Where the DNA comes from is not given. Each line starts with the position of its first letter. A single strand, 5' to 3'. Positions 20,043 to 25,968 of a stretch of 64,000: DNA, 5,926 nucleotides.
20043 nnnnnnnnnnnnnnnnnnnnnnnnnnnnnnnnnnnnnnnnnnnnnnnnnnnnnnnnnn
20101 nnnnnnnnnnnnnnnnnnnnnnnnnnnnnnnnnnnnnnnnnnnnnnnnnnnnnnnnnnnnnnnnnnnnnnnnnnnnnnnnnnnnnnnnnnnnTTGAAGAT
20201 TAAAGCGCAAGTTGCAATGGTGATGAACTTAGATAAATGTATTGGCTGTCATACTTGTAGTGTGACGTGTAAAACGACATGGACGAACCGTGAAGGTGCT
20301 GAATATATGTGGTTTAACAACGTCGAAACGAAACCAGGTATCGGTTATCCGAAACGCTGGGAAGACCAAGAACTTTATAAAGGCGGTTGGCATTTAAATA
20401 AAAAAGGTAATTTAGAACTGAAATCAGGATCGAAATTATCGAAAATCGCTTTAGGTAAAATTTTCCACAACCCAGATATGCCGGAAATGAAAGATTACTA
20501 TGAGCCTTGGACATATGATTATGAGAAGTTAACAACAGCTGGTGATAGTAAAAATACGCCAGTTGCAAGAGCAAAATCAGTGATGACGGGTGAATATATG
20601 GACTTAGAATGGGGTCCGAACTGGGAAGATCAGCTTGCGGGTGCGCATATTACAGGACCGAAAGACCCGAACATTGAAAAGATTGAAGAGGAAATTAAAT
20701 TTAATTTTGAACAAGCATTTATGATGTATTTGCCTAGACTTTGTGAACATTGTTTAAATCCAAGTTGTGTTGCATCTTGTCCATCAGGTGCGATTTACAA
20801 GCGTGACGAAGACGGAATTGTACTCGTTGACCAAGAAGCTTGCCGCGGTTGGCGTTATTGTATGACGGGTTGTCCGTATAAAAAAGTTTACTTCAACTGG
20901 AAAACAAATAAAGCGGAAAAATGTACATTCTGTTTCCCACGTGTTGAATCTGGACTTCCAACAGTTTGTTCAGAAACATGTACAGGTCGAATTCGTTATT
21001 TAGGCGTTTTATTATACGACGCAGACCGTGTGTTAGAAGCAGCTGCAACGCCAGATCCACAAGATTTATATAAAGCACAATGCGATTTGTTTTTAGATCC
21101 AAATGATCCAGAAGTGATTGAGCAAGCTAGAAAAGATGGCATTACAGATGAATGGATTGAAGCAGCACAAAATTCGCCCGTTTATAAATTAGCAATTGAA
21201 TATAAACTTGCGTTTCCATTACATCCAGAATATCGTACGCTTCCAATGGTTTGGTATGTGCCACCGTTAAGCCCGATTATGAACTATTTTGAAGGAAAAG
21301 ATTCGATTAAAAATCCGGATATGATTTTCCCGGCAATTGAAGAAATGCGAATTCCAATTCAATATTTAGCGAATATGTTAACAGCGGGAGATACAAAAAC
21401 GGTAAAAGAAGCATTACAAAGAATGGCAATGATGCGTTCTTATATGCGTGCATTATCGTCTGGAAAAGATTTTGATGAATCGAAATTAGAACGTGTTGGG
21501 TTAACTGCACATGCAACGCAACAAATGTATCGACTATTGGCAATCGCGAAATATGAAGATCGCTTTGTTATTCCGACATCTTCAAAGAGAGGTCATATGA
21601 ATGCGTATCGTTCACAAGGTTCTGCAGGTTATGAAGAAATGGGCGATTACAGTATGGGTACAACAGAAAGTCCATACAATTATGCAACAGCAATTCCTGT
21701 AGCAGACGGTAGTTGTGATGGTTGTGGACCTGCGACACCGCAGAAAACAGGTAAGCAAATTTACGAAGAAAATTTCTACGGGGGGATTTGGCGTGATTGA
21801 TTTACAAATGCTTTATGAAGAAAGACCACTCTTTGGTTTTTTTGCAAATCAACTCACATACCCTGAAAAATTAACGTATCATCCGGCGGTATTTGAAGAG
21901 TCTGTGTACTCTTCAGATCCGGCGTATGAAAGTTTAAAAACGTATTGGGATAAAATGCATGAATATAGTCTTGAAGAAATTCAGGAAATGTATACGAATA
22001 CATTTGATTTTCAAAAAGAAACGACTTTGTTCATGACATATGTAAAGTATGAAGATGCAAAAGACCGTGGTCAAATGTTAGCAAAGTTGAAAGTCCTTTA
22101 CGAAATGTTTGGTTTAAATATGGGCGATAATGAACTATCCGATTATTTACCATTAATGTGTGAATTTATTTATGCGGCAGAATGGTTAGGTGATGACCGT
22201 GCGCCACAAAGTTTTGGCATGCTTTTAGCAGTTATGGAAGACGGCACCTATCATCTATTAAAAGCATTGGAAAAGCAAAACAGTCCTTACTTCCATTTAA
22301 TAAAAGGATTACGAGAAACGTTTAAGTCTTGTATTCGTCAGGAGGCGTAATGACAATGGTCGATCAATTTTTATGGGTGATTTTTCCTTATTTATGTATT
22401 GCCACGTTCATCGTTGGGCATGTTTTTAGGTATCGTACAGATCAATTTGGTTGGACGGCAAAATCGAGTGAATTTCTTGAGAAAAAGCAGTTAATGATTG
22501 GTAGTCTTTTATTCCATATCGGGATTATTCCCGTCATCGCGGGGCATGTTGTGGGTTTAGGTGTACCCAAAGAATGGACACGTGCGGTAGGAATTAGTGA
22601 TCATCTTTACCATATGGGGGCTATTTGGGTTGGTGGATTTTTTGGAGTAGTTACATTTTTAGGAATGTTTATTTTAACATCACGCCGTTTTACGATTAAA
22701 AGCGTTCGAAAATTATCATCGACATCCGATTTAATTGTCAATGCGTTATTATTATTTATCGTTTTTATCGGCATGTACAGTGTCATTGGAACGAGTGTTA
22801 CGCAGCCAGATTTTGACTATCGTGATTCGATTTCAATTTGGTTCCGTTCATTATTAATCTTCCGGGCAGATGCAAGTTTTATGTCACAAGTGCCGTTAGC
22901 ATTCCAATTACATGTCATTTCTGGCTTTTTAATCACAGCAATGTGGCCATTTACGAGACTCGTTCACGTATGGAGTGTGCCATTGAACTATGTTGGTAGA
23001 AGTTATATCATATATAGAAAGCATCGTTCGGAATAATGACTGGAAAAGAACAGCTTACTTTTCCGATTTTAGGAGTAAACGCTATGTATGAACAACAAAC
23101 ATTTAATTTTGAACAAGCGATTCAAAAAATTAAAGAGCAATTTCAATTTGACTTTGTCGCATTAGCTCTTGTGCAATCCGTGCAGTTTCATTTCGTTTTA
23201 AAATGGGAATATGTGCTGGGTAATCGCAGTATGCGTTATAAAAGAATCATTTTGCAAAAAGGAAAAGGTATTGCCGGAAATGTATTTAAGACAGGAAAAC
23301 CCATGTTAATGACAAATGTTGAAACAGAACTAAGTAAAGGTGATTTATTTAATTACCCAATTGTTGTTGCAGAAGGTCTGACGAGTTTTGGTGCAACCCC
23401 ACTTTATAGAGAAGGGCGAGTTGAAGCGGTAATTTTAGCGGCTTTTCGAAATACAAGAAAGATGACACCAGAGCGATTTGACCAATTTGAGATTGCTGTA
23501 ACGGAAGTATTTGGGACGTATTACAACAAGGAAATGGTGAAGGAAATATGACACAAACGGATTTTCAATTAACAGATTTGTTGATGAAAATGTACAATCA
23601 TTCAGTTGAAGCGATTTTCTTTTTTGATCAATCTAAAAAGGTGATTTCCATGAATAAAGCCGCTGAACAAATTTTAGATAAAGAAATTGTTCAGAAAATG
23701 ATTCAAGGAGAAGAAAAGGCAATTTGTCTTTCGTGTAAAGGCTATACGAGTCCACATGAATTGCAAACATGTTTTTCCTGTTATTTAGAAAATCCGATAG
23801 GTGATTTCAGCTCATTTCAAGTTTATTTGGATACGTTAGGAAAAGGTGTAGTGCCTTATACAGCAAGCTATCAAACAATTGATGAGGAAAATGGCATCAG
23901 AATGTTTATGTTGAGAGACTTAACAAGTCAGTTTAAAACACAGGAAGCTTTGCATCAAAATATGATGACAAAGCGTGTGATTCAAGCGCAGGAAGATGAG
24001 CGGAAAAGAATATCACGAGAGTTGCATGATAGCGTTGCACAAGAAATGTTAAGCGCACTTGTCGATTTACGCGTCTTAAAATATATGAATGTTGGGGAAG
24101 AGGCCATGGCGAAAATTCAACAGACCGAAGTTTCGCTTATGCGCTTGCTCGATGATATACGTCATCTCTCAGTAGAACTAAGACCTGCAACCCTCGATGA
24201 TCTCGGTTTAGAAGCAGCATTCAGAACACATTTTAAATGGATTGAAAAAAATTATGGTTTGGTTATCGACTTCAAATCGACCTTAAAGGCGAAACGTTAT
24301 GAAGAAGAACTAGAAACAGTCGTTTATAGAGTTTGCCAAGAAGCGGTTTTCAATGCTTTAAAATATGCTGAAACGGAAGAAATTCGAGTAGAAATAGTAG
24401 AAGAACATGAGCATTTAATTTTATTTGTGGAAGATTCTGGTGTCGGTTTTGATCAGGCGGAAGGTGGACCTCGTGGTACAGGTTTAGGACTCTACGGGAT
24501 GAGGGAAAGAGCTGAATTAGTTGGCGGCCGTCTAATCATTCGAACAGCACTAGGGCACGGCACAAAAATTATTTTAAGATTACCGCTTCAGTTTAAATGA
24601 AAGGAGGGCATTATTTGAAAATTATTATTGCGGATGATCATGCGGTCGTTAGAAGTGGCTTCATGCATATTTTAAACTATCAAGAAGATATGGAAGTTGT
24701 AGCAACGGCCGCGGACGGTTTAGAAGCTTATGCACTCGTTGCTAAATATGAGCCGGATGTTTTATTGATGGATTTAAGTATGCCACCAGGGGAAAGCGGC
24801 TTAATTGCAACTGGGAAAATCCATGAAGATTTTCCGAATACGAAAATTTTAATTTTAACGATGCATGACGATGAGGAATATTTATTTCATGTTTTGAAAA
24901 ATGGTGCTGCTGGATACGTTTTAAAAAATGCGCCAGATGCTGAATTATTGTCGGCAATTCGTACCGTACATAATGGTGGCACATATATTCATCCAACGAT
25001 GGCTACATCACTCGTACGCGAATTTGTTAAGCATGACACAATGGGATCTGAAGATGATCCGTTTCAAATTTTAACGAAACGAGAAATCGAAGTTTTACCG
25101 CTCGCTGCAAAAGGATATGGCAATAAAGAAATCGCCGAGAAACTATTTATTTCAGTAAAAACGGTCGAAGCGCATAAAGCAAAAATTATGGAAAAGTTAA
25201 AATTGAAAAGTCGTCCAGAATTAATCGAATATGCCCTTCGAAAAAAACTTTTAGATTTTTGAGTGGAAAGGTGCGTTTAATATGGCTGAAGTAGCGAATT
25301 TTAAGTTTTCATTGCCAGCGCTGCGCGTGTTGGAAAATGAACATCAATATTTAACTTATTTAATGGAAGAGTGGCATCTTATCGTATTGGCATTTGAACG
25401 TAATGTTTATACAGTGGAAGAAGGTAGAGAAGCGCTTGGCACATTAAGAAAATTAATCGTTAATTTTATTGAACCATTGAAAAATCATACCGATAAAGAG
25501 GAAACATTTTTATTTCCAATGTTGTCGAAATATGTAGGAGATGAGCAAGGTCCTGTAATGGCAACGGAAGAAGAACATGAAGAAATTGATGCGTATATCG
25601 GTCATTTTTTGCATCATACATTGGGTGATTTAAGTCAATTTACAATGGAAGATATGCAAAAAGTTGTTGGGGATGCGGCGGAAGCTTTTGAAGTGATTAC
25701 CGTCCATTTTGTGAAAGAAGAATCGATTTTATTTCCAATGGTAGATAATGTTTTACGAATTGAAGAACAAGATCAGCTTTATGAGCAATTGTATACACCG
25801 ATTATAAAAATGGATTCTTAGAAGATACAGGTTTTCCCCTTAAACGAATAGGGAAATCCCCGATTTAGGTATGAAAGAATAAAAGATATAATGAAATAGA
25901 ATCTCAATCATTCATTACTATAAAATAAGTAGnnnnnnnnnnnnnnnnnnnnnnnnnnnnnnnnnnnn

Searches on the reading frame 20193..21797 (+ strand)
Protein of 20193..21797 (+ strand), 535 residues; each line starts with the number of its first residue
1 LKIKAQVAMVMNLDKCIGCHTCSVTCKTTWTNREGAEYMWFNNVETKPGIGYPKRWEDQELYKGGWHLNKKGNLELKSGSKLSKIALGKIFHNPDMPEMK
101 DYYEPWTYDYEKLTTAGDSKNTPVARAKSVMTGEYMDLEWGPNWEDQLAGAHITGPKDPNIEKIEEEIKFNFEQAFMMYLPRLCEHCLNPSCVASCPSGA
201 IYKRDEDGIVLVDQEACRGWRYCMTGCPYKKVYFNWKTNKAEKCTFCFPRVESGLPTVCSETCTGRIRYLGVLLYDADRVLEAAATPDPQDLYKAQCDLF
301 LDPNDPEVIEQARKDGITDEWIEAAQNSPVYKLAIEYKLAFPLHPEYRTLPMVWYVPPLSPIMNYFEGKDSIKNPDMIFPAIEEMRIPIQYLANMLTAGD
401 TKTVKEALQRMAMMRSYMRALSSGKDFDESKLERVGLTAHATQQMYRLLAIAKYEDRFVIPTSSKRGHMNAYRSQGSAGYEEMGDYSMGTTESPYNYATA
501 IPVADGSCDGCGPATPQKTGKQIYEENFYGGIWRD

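Call 86: search_protein_families(library=ncbifam, proteins=[window:20193-21797:+], max_evalue=1e-20)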
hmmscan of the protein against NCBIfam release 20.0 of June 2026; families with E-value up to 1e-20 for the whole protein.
window:20193-21797:+ (535 aa): 9 families
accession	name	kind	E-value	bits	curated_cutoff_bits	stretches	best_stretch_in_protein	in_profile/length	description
TIGR01660.1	narH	equivalog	1.4e-252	838.4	524.05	1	1-486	1-483/492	nitrate reductase subunit beta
TIGR03478.1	DMSO_red_II_bet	subfamily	1.6e-85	286.9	480.7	1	4-273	1-220/321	DMSO reductase family type II enzyme, iron-sulfur subunit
NF042979.1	EthbenzDh_ebdB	equivalog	2.6e-64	217.3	740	1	2-274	16-243/354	ethylbenzene dehydrogenase subunit beta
NF011569.0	PRK14993.1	equivalog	1.3e-33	116.5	416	1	178-274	94-189/244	tetrathionate reductase subunit TtrB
NF045797.1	DsrO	equivalog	1.1e-30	106.8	200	1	172-267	91-197/235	sulfate reduction electron transfer complex DsrMKJOP subunit DsrO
TIGR02951.1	DMSO_dmsB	equivalog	6e-30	104.4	214.1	1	173-268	53-148/161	DMSO/selenate family reductase complex B subunit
TIGR03149.1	cyt_nit_nrfC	equivalog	7.8e-24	84.3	377.6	1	166-303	76-211/225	cytochrome c nitrite reductase Fe-S protein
NF041715.1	arsenate_red_ArrB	equivalog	1.7e-23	83.4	450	0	171-238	44-110/233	arsenate respiratory reductase iron-sulfur subunit ArrB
NF008134.0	PRK10882.1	equivalog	1.8e-22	79.9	263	0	175-265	104-200/329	hydrogenase 2 operon protein HybA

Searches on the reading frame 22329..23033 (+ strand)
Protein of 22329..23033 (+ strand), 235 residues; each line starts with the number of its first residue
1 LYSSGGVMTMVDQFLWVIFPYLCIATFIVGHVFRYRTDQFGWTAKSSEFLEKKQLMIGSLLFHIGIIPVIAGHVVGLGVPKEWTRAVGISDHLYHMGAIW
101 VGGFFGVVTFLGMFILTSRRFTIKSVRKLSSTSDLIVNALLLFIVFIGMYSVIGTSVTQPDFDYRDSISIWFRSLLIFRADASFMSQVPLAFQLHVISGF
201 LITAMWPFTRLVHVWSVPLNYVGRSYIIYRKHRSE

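Call 86: search_protein_families(library=ncbifam, proteins=[window:22329-23033:+], max_evalue=1e-20)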
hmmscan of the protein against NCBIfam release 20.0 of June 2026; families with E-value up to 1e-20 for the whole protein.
window:22329-23033:+ (235 aa): 1 family
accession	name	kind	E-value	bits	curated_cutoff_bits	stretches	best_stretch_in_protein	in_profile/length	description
TIGR00351.1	narI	equivalog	5e-67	226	105.55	1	8-232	1-224/225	respiratory nitrate reductase subunit gamma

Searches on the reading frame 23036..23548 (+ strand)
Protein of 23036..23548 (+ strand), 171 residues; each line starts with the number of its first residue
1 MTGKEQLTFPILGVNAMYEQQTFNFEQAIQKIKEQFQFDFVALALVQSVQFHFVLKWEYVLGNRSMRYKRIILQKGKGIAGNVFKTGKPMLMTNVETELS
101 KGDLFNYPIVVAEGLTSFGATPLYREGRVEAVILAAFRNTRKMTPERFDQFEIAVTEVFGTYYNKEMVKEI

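Call 49: search_protein_families(library=pfam, proteins=[window:23036-23548:+], max_evalue=0.001)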
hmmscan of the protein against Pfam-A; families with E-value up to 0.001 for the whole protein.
window:23036-23548:+ (171 aa): 2 families
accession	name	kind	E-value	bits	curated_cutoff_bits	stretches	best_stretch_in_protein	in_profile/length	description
PF01590.32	GAF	-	1.7e-05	25.8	22.4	1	25-160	6-126/133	GAF domain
PF13185.12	GAF_2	-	0.00012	22.7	28.6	1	36-154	18-127/136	GAF domain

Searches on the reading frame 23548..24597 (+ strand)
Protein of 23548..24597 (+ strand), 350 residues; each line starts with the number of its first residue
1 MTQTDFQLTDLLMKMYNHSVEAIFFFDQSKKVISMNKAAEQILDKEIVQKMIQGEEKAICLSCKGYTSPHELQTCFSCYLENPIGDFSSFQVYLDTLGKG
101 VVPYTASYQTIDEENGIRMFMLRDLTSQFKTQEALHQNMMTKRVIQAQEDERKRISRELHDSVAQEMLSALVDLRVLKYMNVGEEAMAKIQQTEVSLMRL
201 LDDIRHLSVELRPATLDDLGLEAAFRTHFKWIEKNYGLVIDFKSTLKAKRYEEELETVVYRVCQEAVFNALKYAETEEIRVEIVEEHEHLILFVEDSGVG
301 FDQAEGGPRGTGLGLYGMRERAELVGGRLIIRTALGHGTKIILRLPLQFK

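Call 3: search_protein_families(library=pfam, proteins=[window:23548-24597:+], max_evalue=0.01)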
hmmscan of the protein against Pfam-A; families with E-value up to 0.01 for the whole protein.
window:23548-24597:+ (350 aa): 4 families
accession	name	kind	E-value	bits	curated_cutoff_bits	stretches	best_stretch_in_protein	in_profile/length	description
PF02518.31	HATPase_c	-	1.2e-15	58.3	26.4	1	257-348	4-110/111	Histidine kinase-, DNA gyrase B-, and HSP90-like ATPase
PF07730.19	HisKA_3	-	5.5e-11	43.3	24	1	151-216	1-68/68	Histidine kinase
PF13581.12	HATPase_c_2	-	0.00053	20.4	27.4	1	253-319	26-106/127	Histidine kinase-like ATPase domain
PF13188.13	PAS_8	-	0.0026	18.1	21.8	1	13-52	4-43/65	PAS domain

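Call 4: search_protein_families(library=ncbifam, proteins=[window:23548-24597:+], max_evalue=0.01)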
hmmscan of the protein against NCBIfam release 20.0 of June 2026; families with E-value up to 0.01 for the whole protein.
window:23548-24597:+ (350 aa): 28 families (the best 25 are shown)
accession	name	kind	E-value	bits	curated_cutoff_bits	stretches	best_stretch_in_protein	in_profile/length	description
NF052443.1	SensHisKinMctS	equivalog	1.5e-41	142.3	700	1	138-347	237-448/457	two-component system sensor histidine kinase MctS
NF008649.0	PRK11644.1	equivalog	4.1e-39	134.7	408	1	121-347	274-496/499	signal transduction histidine-protein kinase/phosphatase UhpB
NF052531.1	Strep_LiaS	equivalog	1.1e-25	90.7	450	1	123-347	108-327/328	envelope stress sensor histidine kinase LiaS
NF008184.0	PRK10935.1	equivalog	1.9e-21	76.3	553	1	150-348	362-560/565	nitrate/nitrite two-component system sensor histidine kinase NarQ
NF007896.0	PRK10600.1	equivalog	3.7e-18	65.5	578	1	124-343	364-581/598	nitrate/nitrite two-component system sensor histidine kinase NarX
NF047786.1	his_kin_MadS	equivalog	8.9e-16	58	500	1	131-346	214-434/434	MadS family sensor histidine kinase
NF011874.0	PRK15347.1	equivalog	1.2e-10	40.1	852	1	269-348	524-615/921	two component system sensor kinase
NF047874.1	MASE3_PAS_HK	subfamily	1e-07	31.2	560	1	269-348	530-626/655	MASE3 domain-containing sensor histidine kinase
NF040691.1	MtrAB_MtrB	equivalog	2.2e-07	30.3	450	1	259-347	388-492/507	MtrAB system histidine kinase MtrB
NF008298.1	PRK11086.1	subfamily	4.4e-07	28.7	520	1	238-348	404-526/529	DcuS/MalK family sensor histidine kinase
NF046044.1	PnpS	equivalog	4.7e-07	29.2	400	1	197-305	220-333/390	two-component system histidine kinase PnpS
NF033092.0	HK_WalK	equivalog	1.4e-06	27.2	725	1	243-347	472-594/594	cell wall metabolism sensor histidine kinase WalK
TIGR02956.1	TMAO_torS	equivalog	1.8e-06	26.4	676.5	1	207-348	530-683/967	TMAO reductase system sensor histidine kinase/response regulator TorS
NF041947.1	LuxQ_Vibrio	equivalog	5.3e-06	24.6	1200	0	267-348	596-697/843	quorum-sensing autoinducer 2 sensor kinase/phosphatase LuxQ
NF008468.0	PRK11360.1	equivalog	1.7e-05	23.4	646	0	259-348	507-609/616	two-component system sensor histidine kinase AtoS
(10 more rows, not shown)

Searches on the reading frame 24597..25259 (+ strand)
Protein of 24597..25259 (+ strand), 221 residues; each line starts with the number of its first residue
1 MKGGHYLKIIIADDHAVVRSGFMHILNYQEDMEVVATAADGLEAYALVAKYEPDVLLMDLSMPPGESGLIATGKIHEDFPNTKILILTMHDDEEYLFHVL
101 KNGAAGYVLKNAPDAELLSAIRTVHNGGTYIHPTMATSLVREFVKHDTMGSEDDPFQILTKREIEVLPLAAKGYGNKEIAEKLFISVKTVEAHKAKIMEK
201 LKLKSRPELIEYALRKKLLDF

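Call 3: search_protein_families(library=pfam, proteins=[window:24597-25259:+], max_evalue=0.01)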
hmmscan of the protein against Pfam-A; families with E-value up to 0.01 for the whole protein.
window:24597-25259:+ (221 aa): 4 families
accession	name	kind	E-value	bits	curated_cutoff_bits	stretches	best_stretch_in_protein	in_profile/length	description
PF00072.30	Response_reg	-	1.1e-25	90.3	30.2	1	9-122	1-111/111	Response regulator receiver domain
PF00196.25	GerE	-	3.9e-22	78.1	23.5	1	158-213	2-57/57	Bacterial regulatory proteins, luxR family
PF08281.18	Sigma70_r4_2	-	0.0005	20.1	25.7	1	165-201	17-54/54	Sigma-70, region 4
PF13384.12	HTH_23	-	0.0047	17.1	24.6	1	162-190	6-34/50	Homeodomain-like domain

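Call 4: search_protein_families(library=ncbifam, proteins=[window:24597-25259:+], max_evalue=0.01)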
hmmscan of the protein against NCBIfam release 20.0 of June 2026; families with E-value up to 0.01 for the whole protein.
window:24597-25259:+ (221 aa): 95 families (the best 25 are shown)
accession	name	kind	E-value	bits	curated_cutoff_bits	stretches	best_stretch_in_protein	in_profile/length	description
NF011896.0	PRK15369.1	equivalog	1.1e-50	172.2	242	1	7-218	4-209/211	two component system response regulator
NF052445.1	RespRegMctR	equivalog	3.6e-50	170.2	300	1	7-218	2-204/205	two-component system response regulator MctR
NF047785.1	respo_reg_MadR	equivalog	7.5e-44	149.6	300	1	7-218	1-208/209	MadR family response regulator transcription factor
NF007018.1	PRK09483.1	equivalog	1.9e-42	145.4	280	1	8-220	3-210/217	UvrY/SirA/GacA family response regulator transcription factor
NF007935.0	PRK10651.1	equivalog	2.1e-39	135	250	1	7-214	7-211/216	two-component system response regulator NarL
NF007708.0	PRK10403.1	equivalog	4.1e-39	134.2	343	1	7-206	7-201/215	nitrate/nitrite response regulator protein NarP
NF007685.0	PRK10360.1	equivalog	3.2e-30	105.4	258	1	8-210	3-189/196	response regulator transcription factor UhpA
NF007403.0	PRK09935.1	equivalog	3.7e-29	101.8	271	1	9-218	6-209/210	fimbria biosynthesis transcriptional regulator FimZ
NF007419.0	PRK09958.1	equivalog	9.2e-27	93.9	251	1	9-218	3-203/204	acid-sensing system DNA-binding response regulator EvgA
NF008098.0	PRK10840.1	equivalog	1.1e-23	83.9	235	1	7-212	4-204/216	response regulator transcription factor RcsB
NF040749.1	tetrathio_RR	equivalog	5.3e-18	65.4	290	1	11-211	5-186/191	tetrathionate respiration response regulator TtrR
NF006900.1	PRK09390.1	equivalog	5.6e-18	65.2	255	1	9-216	7-200/203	response regulator FixJ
NF041830.1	RR_TF_ErdR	exception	6.1e-18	65.3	390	1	8-207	3-199/213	response regulator transcription factor ErdR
NF001965.0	PRK00742.1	subfamily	2.7e-17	63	293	1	7-114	4-111/357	chemotaxis-specific protein-glutamate methyltransferase CheB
NF041367.1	CheY_Halo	equivalog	1e-16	61.3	200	1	9-124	1-113/114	chemotaxis protein CheY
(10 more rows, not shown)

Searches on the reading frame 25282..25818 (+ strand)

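Call 3: search_protein_families(library=pfam, proteins=[window:25282-25818:+], max_evalue=0.01)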
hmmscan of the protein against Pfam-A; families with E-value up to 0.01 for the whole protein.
window:25282-25818:+ (179 aa): 1 family
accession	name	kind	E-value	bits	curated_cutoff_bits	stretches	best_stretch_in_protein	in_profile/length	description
PF01814.28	Hemerythrin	-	1.4e-14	55.1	25.3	1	14-154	3-127/127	Hemerythrin HHE cation binding domain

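Call 4: search_protein_families(library=ncbifam, proteins=[window:25282-25818:+], max_evalue=0.01)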
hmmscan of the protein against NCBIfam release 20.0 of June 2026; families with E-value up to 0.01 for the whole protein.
window:25282-25818:+ (179 aa): 4 families
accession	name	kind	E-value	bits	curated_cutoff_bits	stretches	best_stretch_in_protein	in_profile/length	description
TIGR03652.1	FeS_repair_RIC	equivalog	1.6e-09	37.9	204.7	1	23-102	79-163/216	iron-sulfur cluster repair di-iron protein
NF008221.0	PRK10992.1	equivalog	2.9e-09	36.7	254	1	54-109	114-170/220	iron-sulfur cluster repair protein YtfE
NF041614.1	FeSrepair_DnrN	equivalog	7.2e-07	29.6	300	1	56-109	54-108/157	iron-sulfur cluster repair protein DnrN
NF053874.1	persist_PA2171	equivalog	1.4e-05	24.9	190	1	51-170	28-140/157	PA2171 family ribosome-binding persister protein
